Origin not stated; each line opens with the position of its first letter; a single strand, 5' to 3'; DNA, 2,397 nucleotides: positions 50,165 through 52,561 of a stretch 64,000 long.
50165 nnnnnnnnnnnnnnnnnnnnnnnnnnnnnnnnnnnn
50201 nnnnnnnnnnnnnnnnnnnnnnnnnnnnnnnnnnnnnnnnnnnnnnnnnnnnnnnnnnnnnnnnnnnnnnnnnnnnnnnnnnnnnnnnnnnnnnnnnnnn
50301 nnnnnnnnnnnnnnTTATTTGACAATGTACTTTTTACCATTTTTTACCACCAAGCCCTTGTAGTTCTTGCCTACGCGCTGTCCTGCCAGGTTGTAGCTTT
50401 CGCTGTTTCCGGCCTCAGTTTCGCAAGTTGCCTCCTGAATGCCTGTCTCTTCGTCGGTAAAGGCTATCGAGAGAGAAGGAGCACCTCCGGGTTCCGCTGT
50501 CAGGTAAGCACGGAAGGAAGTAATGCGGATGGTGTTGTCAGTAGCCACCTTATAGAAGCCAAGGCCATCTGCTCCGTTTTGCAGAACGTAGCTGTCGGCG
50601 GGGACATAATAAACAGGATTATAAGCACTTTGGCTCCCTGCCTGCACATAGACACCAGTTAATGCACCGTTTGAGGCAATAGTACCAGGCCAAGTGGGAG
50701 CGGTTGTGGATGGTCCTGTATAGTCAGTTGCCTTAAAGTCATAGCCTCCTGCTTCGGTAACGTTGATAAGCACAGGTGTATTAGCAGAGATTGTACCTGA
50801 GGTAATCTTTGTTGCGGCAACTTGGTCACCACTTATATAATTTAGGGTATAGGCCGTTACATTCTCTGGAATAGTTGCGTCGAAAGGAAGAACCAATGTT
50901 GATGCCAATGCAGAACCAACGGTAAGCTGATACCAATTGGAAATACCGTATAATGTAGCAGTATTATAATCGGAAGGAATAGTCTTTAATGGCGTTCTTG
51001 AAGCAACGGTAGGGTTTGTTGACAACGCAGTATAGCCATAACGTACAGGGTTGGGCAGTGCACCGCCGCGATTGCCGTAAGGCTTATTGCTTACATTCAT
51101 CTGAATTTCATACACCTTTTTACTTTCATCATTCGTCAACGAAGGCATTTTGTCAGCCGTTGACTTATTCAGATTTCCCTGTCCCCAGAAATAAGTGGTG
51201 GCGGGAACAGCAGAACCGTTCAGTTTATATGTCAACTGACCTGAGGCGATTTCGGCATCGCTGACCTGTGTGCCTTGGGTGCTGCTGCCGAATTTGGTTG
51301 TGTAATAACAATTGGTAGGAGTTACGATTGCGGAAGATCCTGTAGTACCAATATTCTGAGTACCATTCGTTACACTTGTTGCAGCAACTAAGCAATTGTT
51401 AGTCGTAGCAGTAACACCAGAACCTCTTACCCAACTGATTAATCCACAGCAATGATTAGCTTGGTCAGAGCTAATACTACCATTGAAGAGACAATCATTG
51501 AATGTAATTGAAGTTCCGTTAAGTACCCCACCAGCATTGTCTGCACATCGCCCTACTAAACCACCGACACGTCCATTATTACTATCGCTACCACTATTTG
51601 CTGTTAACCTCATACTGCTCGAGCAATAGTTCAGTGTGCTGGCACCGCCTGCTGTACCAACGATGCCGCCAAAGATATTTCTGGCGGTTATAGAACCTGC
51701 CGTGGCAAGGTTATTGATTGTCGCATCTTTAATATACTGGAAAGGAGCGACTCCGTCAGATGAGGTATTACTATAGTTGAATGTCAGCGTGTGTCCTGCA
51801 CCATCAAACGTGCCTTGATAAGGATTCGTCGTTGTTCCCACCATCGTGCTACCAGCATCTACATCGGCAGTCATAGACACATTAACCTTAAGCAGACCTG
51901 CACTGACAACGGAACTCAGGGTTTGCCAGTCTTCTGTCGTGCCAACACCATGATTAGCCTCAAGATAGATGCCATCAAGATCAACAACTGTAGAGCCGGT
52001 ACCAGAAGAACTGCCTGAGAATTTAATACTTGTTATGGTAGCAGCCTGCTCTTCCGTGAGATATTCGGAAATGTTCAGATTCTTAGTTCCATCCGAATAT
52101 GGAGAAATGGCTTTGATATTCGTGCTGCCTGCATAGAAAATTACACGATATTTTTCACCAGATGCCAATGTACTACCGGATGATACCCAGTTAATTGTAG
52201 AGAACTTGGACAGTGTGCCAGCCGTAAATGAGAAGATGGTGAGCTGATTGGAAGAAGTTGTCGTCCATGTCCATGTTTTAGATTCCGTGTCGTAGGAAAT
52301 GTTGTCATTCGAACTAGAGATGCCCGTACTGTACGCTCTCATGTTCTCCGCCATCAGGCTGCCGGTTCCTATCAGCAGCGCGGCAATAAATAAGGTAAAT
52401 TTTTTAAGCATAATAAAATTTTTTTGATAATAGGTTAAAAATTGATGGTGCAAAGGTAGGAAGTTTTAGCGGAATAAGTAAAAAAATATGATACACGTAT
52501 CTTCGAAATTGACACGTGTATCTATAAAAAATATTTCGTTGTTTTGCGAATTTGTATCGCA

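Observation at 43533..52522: Hybrid two-component system without SusC/SusD, flanked by two paralogous exported-protein and 55-aa-peptide pairs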

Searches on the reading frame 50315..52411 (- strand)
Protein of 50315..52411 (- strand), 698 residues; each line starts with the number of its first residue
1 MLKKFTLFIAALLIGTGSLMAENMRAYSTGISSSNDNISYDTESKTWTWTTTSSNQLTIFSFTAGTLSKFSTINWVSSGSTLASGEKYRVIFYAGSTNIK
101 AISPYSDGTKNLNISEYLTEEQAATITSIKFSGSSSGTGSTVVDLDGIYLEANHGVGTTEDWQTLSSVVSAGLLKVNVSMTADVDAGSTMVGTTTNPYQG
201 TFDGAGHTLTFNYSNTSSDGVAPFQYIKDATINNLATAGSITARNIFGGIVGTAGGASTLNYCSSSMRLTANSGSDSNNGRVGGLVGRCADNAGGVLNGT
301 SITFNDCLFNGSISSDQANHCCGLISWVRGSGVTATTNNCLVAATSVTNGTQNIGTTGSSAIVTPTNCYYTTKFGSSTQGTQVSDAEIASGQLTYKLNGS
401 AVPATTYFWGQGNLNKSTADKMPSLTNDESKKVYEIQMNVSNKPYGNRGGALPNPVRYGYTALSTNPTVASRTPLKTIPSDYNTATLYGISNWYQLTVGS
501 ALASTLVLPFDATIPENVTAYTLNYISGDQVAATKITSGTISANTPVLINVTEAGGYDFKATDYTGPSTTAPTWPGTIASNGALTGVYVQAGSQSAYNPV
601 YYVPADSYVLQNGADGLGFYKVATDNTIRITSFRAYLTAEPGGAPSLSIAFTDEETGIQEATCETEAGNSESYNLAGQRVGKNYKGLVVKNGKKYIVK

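Call 3: search_protein_families(library=pfam, proteins=[window:50315-52411:-], max_evalue=0.1)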
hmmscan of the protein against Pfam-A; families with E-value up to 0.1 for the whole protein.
window:50315-52411:- (698 aa): 2 families
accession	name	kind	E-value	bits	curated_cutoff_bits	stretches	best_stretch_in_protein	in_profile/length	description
PF17161.10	DUF5123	-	0.0057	18.2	35.1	1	302-385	1-78/113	Domain of unknown function (DUF5123)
PF07581.17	Glug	-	0.095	13.6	20.5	0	248-269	6-27/28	The GLUG motif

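Call 4: search_protein_families(library=ncbifam, proteins=[window:50315-52411:-], max_evalue=0.1)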
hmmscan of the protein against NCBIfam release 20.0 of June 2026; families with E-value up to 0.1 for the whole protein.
window:50315-52411:- (698 aa): 0 families

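Call 67: search_solved_structures(query=window:50315-52411:-, max_evalue=1, show_alignments=2)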
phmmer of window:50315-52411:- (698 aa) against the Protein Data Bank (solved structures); distinct sequences matched with E-value up to 1: 0.

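Call 71: search_protein_representatives(protein=window:50315-52411:-)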
Query: 698 residues. Proteins with E-value up to 0.001 (for the whole library): 6103; up to 1e-10: 2297; up to 1e-30: 458. The best 150 are listed.
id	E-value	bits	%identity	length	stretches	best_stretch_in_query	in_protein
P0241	2.3e-226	769.8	36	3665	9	156-469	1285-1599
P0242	8.6e-212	721.7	49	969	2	147-698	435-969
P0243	6.0e-187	639.6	40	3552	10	175-381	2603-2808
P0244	3.2e-185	633.9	55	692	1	1-698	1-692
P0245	1.2e-170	585.7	50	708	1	12-698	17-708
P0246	5.4e-167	573.7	49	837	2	155-698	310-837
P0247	1.7e-160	552.2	38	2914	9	177-384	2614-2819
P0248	4.4e-150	517.8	31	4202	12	154-418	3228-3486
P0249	6.2e-148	510.7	44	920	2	149-698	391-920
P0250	1.5e-146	506.1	33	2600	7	154-437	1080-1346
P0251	2.3e-144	498.9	36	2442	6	159-471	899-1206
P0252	2.1e-143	495.7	46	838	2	149-698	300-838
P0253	2.3e-143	495.6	46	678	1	20-696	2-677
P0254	3.6e-139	481.7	38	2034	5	152-437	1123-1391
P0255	1.2e-136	473.4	47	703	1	7-698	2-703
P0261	4.4e-117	408.7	38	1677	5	156-423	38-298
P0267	7.8e-107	374.9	34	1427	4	156-448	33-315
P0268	3.0e-106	372.9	46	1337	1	144-698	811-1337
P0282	6.0e-91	322.4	36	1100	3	151-455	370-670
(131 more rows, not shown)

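Call 74: search_protein_families(library=pfam, proteins=[P0244, P0242, P0246, P0268, P0261, P0267, P0282], max_evalue=0.001)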
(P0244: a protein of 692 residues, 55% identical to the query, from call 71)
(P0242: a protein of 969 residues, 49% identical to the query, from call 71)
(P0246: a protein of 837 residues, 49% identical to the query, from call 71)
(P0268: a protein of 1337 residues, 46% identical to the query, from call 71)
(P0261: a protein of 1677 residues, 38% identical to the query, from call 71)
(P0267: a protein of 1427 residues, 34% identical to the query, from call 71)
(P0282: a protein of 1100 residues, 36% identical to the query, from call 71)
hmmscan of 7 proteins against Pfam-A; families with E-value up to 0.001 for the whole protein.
P0244 (692 aa): 0 families

P0242 (969 aa): 0 families

P0246 (837 aa): 0 families

P0268 (1337 aa): 4 families
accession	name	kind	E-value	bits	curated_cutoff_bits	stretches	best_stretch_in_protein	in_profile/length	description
PF02230.22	Abhydrolase_2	-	2.1e-07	31.4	23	1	293-375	91-175/217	Phospholipase/Carboxylesterase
PF00326.27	Peptidase_S9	-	9.5e-06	25.7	22.6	1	282-328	40-84/213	Prolyl oligopeptidase family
PF20434.5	BD-FAE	-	0.00032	20.7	26.8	0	296-326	77-107/215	BD-FAE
PF05448.18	AXE1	-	0.00086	18.6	21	0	214-339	70-206/321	Acetyl xylan esterase (AXE1)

P0261 (1677 aa): 0 families

P0267 (1427 aa): 1 family
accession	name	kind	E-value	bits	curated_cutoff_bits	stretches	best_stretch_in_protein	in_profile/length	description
PF22839.2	DUF7015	-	4.5e-06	27.2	35.2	0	408-442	57-92/100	Domain of unknown function (DUF7015)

P0282 (1100 aa): 0 families

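Call 81: predict_structure(alignment_id=A8)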
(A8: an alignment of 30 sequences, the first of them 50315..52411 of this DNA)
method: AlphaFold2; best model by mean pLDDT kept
length: 698 residues; sequences in the alignment: 30
mean_pLDDT: 86.0   pTM: 0.82
mean pLDDT of the five models: 86.0, 85.2, 85.2, 84.9, 84.0
residues with pLDDT >= 90: 401; 70-90: 216; 50-70: 45; < 50: 36
segments of 3 or more residues with pLDDT < 50: 1-18, 592-596, 657-669
pLDDT, mean of each block of 10 residues (from residue 1): 39 42 88 80 90 88 96 90 73 94 81 94 96 84 90 97 98 96 97 95 95 87 96 97 93 95 97 82 94 66 96 94 93 92 97 87 93 94 90 88 70 88 90 89 88 89 94 93 85 93 93 95 86 92 96 93 94 83 89 54 88 81 79 89 82 56 37 72 72 70
secondary structure, 60 per line:
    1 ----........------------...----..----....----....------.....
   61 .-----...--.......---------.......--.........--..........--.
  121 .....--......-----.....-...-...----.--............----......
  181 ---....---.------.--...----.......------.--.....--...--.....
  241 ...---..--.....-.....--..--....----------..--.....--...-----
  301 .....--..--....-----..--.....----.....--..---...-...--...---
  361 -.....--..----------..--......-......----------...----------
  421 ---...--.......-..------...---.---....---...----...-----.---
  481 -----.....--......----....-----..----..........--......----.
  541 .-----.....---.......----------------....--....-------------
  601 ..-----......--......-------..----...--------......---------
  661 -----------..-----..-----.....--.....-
elements in order (helices of 4 or more, strands of 3 or more residues): H5-12 E25-27 E38-41 E46-49 E56-61 E72-78 E88-94 E97-105 E108-113 H114-117 H120-125 E128-133 E139-143 E149-151 H159-170 E175-180 E184-187 E201-203 E208-214 E224-228 E231-233 E236-243 E251-255 E257-261 E268-271 E286-290 E301-305 E312-315 E325-329 E334-338 E346-348 E350-352 E355-357 E362-366 H385-390 H392-397 E408-410 E424-426 E432-435 E445-447 H455-458 E462-464 E486-490 E493-498 E503-506 E518-527 E530-535 E547-551 E555-561 E578-581 E584-587 E608-613 E616-621 E635-637 E646-651 E686-690 E693-697

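Call 97: find_encoding_contigs(protein=P0244, flank=10000, max_places=2)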
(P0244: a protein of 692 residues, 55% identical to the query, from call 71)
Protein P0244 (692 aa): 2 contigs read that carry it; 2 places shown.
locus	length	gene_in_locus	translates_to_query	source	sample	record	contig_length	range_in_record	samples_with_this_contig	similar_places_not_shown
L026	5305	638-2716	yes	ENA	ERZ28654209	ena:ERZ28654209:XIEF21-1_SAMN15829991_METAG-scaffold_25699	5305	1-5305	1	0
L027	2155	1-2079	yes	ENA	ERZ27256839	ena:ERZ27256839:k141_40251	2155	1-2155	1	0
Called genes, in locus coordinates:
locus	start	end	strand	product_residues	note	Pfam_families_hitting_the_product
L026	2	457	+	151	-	?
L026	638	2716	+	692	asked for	-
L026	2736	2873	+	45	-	-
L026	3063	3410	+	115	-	PF13560:HTH_31, PF12844:HTH_19 (weak)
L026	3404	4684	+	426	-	PF13657:Couple_hipA, PF07804:HipA_C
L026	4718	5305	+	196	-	?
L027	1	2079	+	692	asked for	?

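Call 98: find_encoding_contigs(protein=P0245, flank=10000, max_places=2)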
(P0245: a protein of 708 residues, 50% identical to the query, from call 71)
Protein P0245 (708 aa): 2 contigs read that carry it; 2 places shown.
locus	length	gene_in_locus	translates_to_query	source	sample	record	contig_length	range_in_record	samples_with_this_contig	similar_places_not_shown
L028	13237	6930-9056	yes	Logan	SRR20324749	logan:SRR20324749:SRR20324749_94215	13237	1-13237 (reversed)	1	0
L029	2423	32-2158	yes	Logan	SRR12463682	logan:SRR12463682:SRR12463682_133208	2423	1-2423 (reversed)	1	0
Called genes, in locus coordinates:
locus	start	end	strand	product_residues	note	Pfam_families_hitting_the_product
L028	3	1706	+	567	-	?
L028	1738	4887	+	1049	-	PF07715:Plug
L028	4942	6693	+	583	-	-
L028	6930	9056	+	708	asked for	-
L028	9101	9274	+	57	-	-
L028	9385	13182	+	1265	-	PF00326:Peptidase_S9 (faint), PF02230:Abhydrolase_2 (weak)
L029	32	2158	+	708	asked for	-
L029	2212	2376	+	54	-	-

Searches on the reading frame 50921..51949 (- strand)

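Call 9: search_protein_families(library=pfam, proteins=[window:50921-51949:-], max_evalue=10)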
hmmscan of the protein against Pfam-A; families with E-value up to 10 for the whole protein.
window:50921-51949:- (343 aa): 2 families
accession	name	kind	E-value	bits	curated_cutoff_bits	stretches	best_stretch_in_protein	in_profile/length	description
PF17161.10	DUF5123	-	0.0028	19.2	35.1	1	148-231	1-78/113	Domain of unknown function (DUF5123)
PF07581.17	Glug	-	0.03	15.2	20.5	1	94-115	6-27/28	The GLUG motif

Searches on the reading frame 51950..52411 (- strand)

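Call 9: search_protein_families(library=pfam, proteins=[window:51950-52411:-], max_evalue=10)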
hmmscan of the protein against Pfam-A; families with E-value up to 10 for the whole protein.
window:51950-52411:- (154 aa): 3 families
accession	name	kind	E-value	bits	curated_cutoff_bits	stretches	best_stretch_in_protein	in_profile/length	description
PF16287.11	DUF4933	-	0.04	13.6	26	1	42-150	187-295/396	Domain of unknown function (DUF4933)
PF07646.21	Kelch_2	-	0.048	14.1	21.3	1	28-51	22-45/48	Kelch motif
PF06200.19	tify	-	0.49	10.2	27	0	53-60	3-10/34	tify domain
